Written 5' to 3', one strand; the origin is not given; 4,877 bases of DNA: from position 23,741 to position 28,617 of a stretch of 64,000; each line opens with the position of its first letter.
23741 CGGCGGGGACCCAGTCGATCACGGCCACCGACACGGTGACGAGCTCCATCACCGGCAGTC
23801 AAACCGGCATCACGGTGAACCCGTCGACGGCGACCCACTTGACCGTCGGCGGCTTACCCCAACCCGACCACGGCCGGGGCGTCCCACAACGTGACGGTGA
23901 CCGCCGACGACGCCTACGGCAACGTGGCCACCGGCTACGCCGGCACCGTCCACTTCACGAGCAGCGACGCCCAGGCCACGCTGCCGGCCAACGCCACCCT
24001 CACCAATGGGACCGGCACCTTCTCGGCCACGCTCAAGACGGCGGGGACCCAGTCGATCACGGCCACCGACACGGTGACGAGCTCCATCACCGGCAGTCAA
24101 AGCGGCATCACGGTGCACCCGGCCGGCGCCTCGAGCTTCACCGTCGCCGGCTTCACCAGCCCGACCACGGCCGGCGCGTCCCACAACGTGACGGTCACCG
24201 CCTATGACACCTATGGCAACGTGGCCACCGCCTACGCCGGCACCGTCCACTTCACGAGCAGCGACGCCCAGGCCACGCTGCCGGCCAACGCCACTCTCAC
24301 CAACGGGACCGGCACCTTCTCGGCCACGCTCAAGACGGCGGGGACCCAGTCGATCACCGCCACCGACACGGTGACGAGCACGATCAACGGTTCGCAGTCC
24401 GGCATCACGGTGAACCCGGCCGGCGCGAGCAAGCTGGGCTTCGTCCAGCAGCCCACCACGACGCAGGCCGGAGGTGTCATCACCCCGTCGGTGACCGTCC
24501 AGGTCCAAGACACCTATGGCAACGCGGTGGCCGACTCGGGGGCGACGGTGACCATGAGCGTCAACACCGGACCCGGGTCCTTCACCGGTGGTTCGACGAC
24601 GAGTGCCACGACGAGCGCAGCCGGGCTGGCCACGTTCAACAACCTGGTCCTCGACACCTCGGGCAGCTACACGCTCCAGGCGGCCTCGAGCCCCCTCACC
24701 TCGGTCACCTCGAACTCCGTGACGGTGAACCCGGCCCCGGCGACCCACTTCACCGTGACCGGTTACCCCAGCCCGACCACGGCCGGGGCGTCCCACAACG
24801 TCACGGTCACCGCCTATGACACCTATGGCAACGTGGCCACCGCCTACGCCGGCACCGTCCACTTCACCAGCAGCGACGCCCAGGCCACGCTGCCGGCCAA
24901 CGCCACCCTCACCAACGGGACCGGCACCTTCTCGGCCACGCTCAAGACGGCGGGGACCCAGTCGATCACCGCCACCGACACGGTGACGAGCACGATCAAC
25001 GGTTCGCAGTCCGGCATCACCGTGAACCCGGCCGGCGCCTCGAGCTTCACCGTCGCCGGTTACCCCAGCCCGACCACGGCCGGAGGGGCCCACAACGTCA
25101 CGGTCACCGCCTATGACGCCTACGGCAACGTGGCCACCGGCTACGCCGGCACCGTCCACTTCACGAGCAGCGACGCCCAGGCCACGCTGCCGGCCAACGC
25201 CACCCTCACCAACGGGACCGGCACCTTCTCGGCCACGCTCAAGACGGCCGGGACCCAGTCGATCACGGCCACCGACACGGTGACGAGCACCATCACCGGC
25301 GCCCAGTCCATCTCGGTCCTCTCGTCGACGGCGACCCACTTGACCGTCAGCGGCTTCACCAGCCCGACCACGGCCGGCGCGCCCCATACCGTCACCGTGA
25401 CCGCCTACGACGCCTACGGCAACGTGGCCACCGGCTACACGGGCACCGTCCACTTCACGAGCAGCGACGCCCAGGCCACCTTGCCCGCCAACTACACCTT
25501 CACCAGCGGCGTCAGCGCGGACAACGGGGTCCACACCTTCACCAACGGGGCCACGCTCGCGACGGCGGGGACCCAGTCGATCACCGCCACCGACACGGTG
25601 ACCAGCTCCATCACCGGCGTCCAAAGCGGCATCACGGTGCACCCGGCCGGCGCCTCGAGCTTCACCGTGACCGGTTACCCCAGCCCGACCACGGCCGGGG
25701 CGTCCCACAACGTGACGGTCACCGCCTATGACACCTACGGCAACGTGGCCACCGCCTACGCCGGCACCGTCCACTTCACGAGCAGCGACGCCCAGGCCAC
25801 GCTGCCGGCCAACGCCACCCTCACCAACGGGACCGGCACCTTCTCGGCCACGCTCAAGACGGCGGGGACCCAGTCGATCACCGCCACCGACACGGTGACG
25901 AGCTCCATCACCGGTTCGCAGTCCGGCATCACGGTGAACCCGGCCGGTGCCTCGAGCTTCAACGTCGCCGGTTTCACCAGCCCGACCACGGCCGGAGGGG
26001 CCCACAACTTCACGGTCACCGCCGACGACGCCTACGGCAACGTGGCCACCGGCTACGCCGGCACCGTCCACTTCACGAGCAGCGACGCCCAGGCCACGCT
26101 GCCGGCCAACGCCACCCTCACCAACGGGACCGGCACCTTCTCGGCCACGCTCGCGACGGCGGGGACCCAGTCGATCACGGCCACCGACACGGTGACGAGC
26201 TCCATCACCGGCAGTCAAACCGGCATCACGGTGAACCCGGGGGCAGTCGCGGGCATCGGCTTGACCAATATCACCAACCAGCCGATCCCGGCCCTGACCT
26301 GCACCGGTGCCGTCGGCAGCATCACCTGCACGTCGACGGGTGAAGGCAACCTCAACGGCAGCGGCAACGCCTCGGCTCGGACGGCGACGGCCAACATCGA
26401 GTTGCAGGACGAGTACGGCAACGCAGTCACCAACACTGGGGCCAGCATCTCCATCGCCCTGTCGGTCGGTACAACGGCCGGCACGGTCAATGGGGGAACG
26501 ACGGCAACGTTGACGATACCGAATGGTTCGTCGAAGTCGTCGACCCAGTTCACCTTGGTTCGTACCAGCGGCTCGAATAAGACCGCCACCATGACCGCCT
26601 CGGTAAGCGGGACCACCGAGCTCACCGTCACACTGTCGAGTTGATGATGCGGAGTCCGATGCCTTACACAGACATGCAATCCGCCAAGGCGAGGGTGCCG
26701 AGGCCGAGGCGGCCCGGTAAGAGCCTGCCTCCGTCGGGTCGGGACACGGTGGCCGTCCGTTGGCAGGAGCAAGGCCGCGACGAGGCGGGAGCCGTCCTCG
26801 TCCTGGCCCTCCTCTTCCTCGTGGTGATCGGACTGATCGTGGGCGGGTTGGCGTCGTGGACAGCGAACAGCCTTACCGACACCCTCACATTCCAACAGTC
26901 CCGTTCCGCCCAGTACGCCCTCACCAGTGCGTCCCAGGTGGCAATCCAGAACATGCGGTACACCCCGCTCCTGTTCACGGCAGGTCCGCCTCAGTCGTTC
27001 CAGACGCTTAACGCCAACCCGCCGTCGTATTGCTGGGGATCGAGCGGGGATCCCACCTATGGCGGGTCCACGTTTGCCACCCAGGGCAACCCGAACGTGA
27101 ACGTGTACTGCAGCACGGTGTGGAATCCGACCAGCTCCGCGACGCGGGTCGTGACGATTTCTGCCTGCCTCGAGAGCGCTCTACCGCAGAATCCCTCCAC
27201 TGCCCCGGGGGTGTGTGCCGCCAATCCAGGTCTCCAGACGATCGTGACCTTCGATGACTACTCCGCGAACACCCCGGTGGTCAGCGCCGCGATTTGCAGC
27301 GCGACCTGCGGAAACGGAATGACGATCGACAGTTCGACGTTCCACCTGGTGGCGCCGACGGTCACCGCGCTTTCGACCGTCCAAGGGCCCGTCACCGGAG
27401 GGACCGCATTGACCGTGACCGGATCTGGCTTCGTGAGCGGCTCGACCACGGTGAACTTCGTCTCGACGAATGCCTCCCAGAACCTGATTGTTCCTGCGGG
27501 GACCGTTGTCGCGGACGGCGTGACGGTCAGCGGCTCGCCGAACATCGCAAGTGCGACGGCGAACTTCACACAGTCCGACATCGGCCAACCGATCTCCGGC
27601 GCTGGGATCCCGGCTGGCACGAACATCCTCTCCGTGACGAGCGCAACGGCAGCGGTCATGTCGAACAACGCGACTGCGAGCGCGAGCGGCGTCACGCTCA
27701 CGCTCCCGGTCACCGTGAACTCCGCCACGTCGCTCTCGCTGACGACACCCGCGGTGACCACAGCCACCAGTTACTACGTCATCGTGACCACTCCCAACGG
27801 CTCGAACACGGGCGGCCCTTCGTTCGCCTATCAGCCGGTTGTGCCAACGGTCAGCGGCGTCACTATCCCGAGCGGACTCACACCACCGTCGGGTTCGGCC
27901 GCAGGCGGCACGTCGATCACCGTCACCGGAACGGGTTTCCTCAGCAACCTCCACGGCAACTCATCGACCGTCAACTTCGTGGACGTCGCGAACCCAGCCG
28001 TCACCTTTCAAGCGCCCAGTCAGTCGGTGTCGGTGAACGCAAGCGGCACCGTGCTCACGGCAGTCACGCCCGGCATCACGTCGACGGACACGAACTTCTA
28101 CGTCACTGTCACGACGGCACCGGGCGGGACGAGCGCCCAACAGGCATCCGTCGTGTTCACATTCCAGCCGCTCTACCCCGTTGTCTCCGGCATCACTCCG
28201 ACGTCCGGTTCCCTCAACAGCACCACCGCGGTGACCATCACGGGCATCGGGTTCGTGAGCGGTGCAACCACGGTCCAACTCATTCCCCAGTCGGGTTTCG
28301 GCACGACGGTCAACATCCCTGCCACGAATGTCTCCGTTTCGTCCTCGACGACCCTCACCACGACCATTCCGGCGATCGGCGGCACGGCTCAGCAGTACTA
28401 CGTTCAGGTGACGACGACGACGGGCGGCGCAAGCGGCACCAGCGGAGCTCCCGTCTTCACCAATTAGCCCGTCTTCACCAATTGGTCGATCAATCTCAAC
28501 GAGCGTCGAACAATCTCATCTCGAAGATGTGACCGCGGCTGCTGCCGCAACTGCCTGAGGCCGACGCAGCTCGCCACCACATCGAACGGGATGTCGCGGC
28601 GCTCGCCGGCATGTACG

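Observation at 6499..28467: Two paralogous, translationally coupled three-gene cassettes of prepilin-type proteins (A-B-C) with no assembly machinery nearby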

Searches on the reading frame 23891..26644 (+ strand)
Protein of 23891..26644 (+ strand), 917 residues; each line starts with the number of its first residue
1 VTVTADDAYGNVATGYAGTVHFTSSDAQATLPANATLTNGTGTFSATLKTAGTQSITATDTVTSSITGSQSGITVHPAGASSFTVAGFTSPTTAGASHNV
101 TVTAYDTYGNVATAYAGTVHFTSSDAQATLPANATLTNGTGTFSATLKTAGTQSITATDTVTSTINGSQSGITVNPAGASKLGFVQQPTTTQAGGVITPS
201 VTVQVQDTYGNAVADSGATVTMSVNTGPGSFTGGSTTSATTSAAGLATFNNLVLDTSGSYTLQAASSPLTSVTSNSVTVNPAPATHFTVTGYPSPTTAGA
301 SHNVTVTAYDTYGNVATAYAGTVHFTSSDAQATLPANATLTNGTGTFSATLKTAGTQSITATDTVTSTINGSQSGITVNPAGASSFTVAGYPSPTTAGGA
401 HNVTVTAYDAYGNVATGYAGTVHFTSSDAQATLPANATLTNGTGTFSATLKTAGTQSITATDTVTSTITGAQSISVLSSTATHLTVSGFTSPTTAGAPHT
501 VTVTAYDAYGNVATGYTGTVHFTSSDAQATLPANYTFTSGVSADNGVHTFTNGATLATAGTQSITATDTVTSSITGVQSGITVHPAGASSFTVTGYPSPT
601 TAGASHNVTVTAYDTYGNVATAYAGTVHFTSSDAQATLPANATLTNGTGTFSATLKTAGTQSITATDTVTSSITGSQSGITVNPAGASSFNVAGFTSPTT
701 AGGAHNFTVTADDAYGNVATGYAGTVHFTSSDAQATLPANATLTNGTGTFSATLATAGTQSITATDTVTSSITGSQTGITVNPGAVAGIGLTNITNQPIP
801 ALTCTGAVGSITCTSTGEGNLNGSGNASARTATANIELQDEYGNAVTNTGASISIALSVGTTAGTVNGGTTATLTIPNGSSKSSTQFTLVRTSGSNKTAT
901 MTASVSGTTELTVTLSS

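Call 5: search_protein_families(library=pfam, proteins=[window:23891-26644:+], max_evalue=0.1)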
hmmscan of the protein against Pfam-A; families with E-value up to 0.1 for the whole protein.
window:23891-26644:+ (917 aa): 8 families
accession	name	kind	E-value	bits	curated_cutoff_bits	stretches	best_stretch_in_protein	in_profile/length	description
PF02369.22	Big_1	-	7.8e-24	84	34.9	7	400-470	18-86/93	Bacterial Ig-like domain (group 1)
PF09134.16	Invasin_D3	-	2.6e-18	66.8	33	5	184-280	7-96/98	Invasin, domain 3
PF15073.11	SPATA48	-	3.6e-07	31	27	0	514-534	61-82/128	Spermatogenesis-associated protein 48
PF03968.19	LptD_N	-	5.8e-06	27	20.4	0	395-448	50-102/113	LptA/(LptD N-terminal domain) LPS transport protein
PF14208.11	DUF4320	-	1e-05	26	25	0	418-480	37-98/119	Domain of unknown function (DUF4320)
PF18565.7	Glyco_hydro2_C5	-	8.3e-05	22.9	32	1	192-240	11-58/103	Glycoside hydrolase family 2 C-terminal domain 5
PF20257.3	SAM_HAT_C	-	9e-05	23.2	25.5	0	836-851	3-18/84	SAM hydroxide adenosyltransferase C-terminal domain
PF13620.12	CarboxypepD_reg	-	0.019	15.7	32.3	1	200-289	1-79/82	Carboxypeptidase regulatory-like domain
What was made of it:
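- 18941..26644 (+): B2: giant prepilin, 2565 aa after removing six single-base insertions (21940, 21983, 22429, 23342, 23499, 23856). It has about 18 tandem units of 99 aa (Big_1/Invasin_D3-like) and an internal 2.1-kb duplication. Big_1 7.8e-24 and Invasin_D3 2.6e-18 (call 5).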

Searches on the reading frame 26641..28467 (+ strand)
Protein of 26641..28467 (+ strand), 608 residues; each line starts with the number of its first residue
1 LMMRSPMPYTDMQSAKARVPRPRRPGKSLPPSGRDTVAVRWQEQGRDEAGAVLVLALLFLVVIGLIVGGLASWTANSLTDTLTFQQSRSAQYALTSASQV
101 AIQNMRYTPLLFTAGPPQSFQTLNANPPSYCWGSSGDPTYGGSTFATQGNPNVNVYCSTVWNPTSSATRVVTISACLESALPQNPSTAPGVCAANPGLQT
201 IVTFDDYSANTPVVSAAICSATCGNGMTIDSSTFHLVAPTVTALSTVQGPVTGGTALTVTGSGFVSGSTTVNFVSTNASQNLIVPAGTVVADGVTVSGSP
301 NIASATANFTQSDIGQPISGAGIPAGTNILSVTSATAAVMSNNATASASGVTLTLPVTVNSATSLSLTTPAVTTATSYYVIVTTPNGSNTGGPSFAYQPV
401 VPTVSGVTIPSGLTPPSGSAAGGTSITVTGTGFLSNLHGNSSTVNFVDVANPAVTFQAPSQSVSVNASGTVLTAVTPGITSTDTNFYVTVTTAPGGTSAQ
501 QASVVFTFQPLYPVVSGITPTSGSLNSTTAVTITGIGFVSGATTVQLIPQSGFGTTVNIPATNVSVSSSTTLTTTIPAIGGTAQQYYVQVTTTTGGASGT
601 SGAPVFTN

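Call 5: search_protein_families(library=pfam, proteins=[window:26641-28467:+], max_evalue=0.1)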
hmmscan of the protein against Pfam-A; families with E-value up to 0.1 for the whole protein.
window:26641-28467:+ (608 aa): 1 family
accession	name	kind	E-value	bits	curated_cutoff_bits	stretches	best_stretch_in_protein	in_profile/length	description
PF01833.30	TIG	-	1.7e-11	44.4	20.9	3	411-501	4-77/84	IPT/TIG domain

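Call 6: search_protein_families(library=ncbifam, proteins=[window:26641-28467:+], max_evalue=0.1)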
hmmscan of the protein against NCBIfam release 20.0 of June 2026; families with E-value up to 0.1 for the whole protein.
window:26641-28467:+ (608 aa): 1 family
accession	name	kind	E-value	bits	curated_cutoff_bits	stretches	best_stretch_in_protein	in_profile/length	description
NF058597.1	CoaZ_rpt_PGGG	domain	0.06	13.4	30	0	238-276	2-40/88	choice-of-anchor Z repeating domain-containing protein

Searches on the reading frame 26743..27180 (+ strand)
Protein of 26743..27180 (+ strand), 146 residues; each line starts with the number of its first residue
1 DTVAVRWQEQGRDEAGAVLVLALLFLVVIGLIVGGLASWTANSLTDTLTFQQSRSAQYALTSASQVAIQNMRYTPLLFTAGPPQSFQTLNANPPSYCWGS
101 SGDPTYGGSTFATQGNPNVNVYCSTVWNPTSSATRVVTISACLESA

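Call 40: search_protein_families(library=pfam, proteins=[window:26743-27180:+], max_evalue=10)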
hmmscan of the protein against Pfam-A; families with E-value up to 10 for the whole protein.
window:26743-27180:+ (146 aa): 3 families
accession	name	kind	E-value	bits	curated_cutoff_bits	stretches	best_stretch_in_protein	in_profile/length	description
PF07811.17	TadE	-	0.044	14.4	22.9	1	18-46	8-36/43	TadE-like protein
PF06305.16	LapA_dom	-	0.053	13.9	28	1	19-41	19-41/64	Lipopolysaccharide assembly protein A domain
PF14341.11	PilX_N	-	5.4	7.5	25.5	0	15-44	1-28/51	PilX N-terminal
